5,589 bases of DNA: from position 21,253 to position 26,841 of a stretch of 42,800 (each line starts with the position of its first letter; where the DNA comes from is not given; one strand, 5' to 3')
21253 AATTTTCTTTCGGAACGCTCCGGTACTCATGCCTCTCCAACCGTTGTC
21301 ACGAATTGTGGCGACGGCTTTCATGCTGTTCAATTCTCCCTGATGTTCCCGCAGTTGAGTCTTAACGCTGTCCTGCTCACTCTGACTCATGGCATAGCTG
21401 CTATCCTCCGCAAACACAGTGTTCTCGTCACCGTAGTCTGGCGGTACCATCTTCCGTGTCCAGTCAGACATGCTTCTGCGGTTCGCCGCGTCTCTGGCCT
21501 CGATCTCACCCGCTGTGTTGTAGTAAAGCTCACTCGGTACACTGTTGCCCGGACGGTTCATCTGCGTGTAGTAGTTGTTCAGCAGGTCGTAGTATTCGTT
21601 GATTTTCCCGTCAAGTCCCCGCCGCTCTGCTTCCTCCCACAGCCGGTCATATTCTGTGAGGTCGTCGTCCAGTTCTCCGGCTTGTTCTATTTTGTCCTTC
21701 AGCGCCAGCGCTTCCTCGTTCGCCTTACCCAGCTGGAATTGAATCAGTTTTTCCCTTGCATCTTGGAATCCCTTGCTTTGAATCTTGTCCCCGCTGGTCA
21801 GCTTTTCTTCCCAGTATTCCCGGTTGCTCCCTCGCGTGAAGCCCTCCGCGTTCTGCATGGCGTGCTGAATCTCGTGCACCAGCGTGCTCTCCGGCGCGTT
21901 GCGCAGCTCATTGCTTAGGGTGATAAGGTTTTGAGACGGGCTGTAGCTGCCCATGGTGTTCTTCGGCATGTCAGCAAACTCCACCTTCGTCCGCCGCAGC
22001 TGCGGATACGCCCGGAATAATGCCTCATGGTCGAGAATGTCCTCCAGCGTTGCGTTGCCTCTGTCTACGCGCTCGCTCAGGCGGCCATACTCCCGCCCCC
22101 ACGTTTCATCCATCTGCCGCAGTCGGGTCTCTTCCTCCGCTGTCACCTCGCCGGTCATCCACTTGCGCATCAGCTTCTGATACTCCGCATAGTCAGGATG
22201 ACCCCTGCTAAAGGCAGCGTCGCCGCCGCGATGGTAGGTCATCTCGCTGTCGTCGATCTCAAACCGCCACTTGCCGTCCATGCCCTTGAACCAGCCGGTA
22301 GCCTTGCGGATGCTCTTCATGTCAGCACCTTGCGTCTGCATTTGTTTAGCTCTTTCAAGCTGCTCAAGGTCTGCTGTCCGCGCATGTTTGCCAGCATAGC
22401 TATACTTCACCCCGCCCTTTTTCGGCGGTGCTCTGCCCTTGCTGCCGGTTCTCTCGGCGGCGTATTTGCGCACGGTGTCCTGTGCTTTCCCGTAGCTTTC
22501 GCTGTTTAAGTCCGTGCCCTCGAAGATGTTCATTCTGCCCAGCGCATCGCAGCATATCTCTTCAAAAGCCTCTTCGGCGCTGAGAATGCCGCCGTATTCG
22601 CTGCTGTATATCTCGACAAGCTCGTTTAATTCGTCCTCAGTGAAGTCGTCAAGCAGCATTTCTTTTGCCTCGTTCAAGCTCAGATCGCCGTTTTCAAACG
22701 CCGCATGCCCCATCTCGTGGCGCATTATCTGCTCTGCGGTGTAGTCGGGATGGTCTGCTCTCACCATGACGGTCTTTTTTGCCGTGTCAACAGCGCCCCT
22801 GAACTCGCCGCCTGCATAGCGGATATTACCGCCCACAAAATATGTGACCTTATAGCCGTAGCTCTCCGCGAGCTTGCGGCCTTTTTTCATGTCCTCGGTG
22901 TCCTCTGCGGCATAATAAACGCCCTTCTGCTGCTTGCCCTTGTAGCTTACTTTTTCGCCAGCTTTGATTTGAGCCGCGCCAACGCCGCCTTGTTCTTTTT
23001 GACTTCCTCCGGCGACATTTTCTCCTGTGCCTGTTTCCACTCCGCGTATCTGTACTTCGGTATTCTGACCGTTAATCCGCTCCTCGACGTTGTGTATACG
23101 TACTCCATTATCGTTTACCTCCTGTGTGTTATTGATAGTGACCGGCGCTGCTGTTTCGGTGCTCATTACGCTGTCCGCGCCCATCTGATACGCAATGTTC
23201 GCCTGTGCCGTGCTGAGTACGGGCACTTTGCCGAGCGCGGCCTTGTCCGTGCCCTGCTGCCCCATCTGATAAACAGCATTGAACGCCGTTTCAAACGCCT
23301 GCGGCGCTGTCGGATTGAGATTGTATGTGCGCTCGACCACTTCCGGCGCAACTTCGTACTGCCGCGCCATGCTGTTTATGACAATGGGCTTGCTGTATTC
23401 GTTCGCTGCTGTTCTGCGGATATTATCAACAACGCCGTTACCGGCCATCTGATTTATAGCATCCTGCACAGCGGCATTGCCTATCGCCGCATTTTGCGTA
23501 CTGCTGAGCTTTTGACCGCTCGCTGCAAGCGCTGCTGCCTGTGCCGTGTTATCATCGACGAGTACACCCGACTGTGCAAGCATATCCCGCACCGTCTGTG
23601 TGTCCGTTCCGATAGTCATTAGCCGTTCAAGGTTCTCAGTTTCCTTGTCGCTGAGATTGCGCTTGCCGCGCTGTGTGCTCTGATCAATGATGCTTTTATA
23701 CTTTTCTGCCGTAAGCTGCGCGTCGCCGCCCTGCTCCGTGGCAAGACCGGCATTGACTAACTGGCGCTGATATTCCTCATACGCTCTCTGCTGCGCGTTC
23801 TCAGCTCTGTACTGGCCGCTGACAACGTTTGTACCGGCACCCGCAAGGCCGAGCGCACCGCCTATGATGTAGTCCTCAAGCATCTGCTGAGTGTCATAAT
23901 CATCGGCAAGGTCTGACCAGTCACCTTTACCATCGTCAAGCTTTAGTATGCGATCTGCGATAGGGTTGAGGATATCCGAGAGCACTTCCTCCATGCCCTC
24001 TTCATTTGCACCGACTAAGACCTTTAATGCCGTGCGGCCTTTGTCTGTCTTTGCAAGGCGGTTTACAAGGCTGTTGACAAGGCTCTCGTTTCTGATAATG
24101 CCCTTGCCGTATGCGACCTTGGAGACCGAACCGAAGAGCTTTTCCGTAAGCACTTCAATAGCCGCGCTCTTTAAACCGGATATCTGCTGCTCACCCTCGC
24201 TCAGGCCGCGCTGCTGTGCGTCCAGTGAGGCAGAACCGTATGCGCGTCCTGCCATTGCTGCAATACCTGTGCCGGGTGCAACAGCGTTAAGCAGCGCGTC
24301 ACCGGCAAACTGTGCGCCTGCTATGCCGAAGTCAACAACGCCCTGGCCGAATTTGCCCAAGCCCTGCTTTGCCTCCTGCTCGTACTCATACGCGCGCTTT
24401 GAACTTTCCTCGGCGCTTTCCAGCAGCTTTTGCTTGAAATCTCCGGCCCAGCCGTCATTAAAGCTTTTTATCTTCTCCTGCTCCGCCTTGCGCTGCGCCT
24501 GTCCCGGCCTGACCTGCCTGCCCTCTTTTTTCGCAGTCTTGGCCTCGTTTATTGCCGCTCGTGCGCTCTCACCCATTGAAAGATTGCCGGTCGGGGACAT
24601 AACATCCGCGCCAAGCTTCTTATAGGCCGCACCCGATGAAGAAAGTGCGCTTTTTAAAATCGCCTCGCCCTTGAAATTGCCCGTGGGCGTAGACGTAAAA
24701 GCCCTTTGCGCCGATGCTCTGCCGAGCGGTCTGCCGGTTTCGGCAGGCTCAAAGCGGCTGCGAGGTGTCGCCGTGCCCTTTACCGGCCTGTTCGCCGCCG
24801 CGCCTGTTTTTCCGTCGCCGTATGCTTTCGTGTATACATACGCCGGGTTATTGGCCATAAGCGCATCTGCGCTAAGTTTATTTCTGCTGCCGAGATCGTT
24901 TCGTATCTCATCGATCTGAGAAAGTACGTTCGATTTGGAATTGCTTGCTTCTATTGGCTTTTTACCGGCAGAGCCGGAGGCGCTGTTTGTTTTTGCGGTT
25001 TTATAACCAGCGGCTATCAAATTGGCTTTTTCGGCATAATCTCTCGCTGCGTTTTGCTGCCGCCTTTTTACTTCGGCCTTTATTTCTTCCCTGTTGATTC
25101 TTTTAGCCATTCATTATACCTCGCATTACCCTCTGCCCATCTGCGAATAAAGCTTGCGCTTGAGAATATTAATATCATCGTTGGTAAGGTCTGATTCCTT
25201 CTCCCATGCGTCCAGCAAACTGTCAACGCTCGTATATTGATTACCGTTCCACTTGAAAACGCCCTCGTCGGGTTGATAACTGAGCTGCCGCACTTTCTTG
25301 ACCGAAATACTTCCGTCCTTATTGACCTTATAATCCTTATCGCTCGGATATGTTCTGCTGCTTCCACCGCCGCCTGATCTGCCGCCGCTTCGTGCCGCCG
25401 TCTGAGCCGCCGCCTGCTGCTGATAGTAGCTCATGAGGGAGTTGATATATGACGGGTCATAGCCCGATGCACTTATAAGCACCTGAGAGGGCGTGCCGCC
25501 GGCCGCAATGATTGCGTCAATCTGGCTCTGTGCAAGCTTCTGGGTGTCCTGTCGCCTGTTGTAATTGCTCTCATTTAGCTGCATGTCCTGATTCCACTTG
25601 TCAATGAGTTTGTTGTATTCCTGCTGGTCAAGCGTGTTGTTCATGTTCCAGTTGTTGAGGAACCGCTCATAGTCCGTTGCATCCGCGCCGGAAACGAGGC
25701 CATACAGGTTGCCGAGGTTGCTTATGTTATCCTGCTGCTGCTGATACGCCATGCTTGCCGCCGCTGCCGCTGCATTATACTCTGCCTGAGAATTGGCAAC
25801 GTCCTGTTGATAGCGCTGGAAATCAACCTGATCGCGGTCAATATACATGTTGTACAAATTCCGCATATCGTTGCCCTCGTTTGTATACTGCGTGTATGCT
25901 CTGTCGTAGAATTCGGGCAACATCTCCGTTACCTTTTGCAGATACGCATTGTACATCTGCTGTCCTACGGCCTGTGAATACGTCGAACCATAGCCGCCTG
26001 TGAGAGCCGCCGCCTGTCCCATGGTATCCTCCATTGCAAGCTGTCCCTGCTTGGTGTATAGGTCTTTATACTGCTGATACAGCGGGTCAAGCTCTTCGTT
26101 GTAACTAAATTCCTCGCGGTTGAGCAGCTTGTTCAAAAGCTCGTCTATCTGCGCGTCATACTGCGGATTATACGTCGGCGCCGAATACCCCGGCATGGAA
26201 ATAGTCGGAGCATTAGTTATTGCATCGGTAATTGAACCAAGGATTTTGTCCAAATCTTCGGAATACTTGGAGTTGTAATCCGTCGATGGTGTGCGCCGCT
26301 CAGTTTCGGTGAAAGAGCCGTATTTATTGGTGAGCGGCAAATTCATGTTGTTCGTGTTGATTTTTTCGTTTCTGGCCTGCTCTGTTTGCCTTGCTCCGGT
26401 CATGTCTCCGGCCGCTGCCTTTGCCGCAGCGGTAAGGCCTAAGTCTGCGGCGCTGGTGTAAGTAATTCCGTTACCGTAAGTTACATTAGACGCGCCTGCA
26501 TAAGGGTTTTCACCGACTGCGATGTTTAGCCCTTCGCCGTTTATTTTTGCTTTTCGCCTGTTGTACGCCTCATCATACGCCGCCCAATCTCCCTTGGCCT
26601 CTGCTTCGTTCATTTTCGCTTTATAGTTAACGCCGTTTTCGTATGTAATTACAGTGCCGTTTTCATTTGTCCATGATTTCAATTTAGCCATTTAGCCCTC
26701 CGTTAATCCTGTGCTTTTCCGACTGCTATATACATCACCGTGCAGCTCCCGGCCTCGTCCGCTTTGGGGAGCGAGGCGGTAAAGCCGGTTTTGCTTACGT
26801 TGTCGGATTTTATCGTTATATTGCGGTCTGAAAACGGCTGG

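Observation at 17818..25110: A 2430-aa single-ORF polyvalent-type protein with two zincin motifs in a tail module that lacks tube, sheath and tape-measure chaperones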

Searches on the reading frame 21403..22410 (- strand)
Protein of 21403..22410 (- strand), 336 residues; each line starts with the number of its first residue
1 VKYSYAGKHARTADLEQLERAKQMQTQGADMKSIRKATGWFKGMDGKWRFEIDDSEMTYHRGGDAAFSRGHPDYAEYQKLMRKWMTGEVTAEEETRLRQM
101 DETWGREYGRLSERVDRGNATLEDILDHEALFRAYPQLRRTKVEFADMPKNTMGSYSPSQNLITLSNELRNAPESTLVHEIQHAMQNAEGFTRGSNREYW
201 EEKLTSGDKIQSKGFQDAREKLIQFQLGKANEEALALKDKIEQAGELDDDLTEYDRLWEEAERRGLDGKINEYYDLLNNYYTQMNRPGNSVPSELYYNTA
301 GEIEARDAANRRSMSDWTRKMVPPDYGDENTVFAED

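Call 63: search_solved_structures(query=window:21403-22410:-, max_evalue=10, show_alignments=2)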
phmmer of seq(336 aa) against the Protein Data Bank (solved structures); distinct sequences matched with E-value up to 10: 5.
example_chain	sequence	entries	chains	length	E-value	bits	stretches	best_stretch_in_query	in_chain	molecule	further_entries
8slm_A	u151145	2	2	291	1.8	11.2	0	151-186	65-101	Zn dependent hydrolase fused to HTH domain, IrrE ortholog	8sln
2hwk_A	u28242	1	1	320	1.9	11.1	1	131-192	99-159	helicase nsP2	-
8duf_A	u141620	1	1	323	1.9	11.1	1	131-192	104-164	nsp2 protease domain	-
6bcm_A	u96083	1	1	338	2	11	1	131-192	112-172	Protease nsP2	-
5ezq_A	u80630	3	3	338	2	11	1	131-192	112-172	Non-structural Protein 2 Cysteine Protease | Protease nsP2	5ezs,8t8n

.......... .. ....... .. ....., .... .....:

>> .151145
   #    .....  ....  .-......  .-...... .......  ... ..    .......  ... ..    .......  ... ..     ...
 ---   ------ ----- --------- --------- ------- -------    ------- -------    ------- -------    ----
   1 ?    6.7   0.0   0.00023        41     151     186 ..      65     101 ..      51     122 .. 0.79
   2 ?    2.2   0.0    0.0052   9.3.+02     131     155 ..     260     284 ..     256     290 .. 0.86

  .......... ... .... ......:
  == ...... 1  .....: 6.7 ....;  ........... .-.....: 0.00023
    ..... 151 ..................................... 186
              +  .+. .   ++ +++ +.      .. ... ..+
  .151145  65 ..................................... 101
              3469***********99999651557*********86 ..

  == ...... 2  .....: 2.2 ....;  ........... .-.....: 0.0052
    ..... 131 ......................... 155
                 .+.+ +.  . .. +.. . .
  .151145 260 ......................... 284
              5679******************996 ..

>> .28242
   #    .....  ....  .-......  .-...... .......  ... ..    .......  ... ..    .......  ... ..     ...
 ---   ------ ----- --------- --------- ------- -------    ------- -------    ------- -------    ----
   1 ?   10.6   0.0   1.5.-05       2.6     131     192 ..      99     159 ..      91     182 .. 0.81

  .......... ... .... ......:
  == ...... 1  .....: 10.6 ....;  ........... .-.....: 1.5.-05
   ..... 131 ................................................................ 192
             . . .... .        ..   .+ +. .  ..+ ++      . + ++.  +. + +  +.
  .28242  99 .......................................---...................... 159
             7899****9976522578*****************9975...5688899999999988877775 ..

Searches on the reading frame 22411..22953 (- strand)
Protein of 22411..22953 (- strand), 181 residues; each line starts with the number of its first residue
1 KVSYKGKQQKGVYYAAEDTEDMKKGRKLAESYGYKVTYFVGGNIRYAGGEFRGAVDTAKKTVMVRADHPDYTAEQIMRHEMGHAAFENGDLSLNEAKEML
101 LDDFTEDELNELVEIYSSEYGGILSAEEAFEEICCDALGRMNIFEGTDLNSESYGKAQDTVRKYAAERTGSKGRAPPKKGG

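Call 62: search_solved_structures(query=window:22411-22953:-, max_evalue=10, show_alignments=2)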
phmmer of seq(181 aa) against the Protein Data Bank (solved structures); distinct sequences matched with E-value up to 10: 4.
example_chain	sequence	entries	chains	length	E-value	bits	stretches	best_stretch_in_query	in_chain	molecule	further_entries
8brd_A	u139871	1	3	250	0.28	14.3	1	44-97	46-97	Chemotaxis protein PomA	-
8brd_D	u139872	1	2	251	0.28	14.3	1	44-97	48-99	Chemotaxis protein PomA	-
8bri_A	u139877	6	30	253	0.28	14.3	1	44-97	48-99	Chemotaxis protein PomA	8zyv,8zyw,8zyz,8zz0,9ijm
3ro3_A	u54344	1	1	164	0.88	12.7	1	42-92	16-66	G-protein-signaling modulator 2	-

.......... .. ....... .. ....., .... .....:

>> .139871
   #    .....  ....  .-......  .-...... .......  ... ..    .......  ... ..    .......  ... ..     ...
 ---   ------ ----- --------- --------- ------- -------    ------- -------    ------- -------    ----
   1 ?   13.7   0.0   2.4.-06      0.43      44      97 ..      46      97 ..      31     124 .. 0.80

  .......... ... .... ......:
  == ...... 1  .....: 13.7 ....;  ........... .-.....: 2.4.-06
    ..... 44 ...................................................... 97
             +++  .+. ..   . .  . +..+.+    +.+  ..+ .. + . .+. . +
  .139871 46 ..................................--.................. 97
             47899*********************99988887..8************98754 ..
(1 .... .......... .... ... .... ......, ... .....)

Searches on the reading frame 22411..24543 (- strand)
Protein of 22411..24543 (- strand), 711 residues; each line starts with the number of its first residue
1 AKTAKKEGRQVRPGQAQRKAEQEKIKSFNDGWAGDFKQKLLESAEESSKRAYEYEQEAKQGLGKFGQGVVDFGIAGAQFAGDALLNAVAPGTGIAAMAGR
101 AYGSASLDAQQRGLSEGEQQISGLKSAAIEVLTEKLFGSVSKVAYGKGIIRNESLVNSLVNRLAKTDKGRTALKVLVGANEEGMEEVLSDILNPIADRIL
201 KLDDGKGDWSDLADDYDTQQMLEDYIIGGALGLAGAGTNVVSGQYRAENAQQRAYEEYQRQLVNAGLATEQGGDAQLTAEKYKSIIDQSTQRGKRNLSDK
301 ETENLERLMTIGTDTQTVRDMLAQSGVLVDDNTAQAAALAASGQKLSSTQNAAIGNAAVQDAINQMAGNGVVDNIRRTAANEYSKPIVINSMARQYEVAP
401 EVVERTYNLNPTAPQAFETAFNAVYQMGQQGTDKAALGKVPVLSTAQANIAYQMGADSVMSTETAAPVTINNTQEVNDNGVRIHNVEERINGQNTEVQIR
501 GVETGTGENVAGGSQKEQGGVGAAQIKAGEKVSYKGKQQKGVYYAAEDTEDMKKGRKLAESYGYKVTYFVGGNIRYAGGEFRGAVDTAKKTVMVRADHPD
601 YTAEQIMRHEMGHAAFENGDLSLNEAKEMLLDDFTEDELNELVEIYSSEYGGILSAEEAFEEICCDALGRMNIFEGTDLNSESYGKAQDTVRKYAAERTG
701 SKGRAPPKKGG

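Call 72: predict_structure(alignment_id=A3)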
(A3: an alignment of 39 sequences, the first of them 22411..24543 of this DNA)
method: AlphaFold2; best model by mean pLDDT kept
length: 711 residues; sequences in the alignment: 39
mean_pLDDT: 53.3   pTM: 0.32
mean pLDDT of the five models: 53.3, 52.0, 50.3, 50.0, 45.8
residues with pLDDT >= 90: 4; 70-90: 193; 50-70: 165; < 50: 349
segments of 3 or more residues with pLDDT < 50: 1-250, 290-295, 368-370, 438-440, 460-528, 701-711
pLDDT, mean of each block of 10 residues (from residue 1): 32 35 34 34 38 34 29 28 27 37 42 40 43 39 29 34 34 33 32 38 35 35 34 31 42 61 66 69 68 50 66 63 73 76 65 73 55 54 62 71 69 65 66 52 65 66 30 32 31 27 25 24 35 67 75 84 83 57 79 77 85 86 89 87 76 74 86 59 78 79 34 28
secondary structure, 60 per line:
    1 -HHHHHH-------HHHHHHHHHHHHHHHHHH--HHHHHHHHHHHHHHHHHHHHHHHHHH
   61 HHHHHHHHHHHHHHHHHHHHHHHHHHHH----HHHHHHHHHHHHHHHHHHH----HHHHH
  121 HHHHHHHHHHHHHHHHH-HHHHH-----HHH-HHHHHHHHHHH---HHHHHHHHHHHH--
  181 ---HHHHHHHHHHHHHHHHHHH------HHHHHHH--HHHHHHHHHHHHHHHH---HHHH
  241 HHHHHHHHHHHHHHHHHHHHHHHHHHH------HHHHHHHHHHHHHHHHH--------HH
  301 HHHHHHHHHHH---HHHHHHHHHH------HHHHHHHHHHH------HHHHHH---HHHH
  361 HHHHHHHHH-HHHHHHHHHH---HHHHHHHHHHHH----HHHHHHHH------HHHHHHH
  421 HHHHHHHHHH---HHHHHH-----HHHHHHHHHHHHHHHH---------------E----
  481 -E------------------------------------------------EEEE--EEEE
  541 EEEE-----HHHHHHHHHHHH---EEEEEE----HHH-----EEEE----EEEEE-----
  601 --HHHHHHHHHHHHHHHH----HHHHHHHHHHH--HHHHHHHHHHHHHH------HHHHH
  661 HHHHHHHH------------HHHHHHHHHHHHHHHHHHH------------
elements in order (helices of 4 or more, strands of 3 or more residues): H2-7 H15-32 H35-88 H93-111 H116-137 H139-143 H153-163 H167-178 H184-202 H209-215 H218-233 H237-267 H274-290 H299-311 H315-324 H331-341 H348-353 H357-369 H371-380 H384-395 H400-407 H414-430 H434-439 H445-460 E531-534 E537-544 H550-561 E565-570 E583-586 E591-595 H603-618 H623-633 H636-649 H656-668 H681-699

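Call 74: fold_search(model_id=the predicted structure, library=pdb)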
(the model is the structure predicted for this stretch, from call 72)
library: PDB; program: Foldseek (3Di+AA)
matches with E <= 10: 81; with E <= 0.001: 0
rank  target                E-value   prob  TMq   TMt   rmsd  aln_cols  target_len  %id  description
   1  8tl7_A                4.7e-01  0.12  0.13  0.13  36.1       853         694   12  CryoEM Structure of a Computationally Designed T3 Tetrahedral Nanocage (released 2024-03-13)
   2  3kbt_B                7.6e-01  0.08  0.07  0.13  34.5       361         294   12  Crystal structure of the ankyrin binding domain of human erythroid beta spectrin (repeats 13-15) in complex with the s (released 2010-02-02)
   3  5d1t                  1.3e+00  0.44  0.12  0.17   7.2       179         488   13  Anthrax toxin lethal factor with hydroxamic acid inhibitor (released 2015-11-11)
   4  1pww_B                1.7e+00  0.06  0.12  0.12  24.0       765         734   10  Crystal structure of Anthrax Lethal Factor active site mutant protein complexed with an optimised peptide substrate in (released 2004-01-27)
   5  4pkt                  1.9e+00  0.51  0.10  0.13   8.7       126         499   13  Anthrax toxin lethal factor with bound small molecule inhibitor 13 (released 2014-11-12)
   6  4pkq                  2.0e+00  0.54  0.10  0.13   9.8       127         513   15  Anthrax toxin lethal factor with bound zinc (released 2014-11-12)
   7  3owa_B                2.0e+00  0.03  0.07  0.08  24.0       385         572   12  Crystal Structure of Acyl-CoA Dehydrogenase complexed with FAD from Bacillus anthracis (released 2010-10-13)
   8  3dti                  2.1e+00  0.35  0.09  0.25  13.9       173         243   18  Crystal structure of the IRRE protein, a central regulator of DNA damage repair in deinococcaceae (released 2009-02-10)
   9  3dte                  2.3e+00  0.38  0.10  0.25  13.9       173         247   17  Crystal structure of the IRRE protein, a central regulator of DNA damage repair in deinococcaceae (released 2009-02-10)
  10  4jyx_D                2.4e+00  0.05  0.08  0.15  23.8       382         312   13  Crystal structure of polyprenyl synthase PATL_3739 (TARGET EFI-509195) FROM PSEUDOALTEROMONAS ATLANTICA, COMPLEX WITH  (released 2013-04-10)
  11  9y93_A                3.1e+00  0.04  0.09  0.16  23.2       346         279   10  Tetrameric InvE from Salmonella Typhimurium (released 2026-01-21)
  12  3apz_B                3.1e+00  0.04  0.07  0.14  21.8       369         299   14  Apo form of Arabidopsis medium/long-chain length prenyl pyrophosphate synthase (released 2011-01-19)
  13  9dze_A                3.3e+00  0.06  0.09  0.16  23.5       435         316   13  Computationally Designed Bifaceted Protein Nanomaterial pD5-14 (released 2024-10-30)
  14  9y6s_7I               3.3e+00  0.04  0.08  0.02  51.2       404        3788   13  96-nm repeat of the Leishmania tarentolae doublet microtubule (released 2025-12-17)
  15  9mg8_A                3.4e+00  0.03  0.08  0.11  29.6       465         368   13  Crystal Structure of b-iTHR-110 (released 2025-12-17)
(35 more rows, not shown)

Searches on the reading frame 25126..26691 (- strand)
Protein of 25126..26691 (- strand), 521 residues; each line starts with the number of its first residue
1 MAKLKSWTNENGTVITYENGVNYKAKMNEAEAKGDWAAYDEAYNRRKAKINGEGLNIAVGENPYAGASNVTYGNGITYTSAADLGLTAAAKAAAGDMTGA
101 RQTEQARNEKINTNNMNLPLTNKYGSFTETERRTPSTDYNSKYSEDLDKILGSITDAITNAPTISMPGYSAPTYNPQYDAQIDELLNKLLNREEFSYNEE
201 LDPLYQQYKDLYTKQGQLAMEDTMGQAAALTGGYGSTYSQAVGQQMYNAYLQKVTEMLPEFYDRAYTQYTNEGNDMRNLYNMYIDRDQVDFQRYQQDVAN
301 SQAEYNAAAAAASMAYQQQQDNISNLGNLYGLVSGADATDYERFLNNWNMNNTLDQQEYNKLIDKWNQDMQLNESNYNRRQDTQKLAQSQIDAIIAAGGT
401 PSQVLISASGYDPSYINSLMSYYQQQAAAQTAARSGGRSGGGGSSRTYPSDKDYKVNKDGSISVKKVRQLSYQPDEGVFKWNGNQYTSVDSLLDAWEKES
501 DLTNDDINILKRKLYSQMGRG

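Call 8: search_protein_families(library=phrogs, proteins=[window:25126-26691:-], max_evalue=0.001)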
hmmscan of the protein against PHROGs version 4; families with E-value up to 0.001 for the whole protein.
window:25126-26691:- (521 aa): 0 families

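Call 9: search_protein_families(library=pfam, proteins=[window:25126-26691:-], max_evalue=0.01)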
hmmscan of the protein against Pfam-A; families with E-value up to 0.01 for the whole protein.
window:25126-26691:- (521 aa): 0 families

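Call 10: search_protein_families(library=ncbifam, proteins=[window:25126-26691:-], max_evalue=1)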
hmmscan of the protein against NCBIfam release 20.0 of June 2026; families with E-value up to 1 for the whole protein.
window:25126-26691:- (521 aa): 1 family
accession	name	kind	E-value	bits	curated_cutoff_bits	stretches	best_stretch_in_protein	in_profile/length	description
NF040665.1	relax_SAG1250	exception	0.0019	16.7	575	1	337-393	26-82/606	SAG1250 family conjugative relaxase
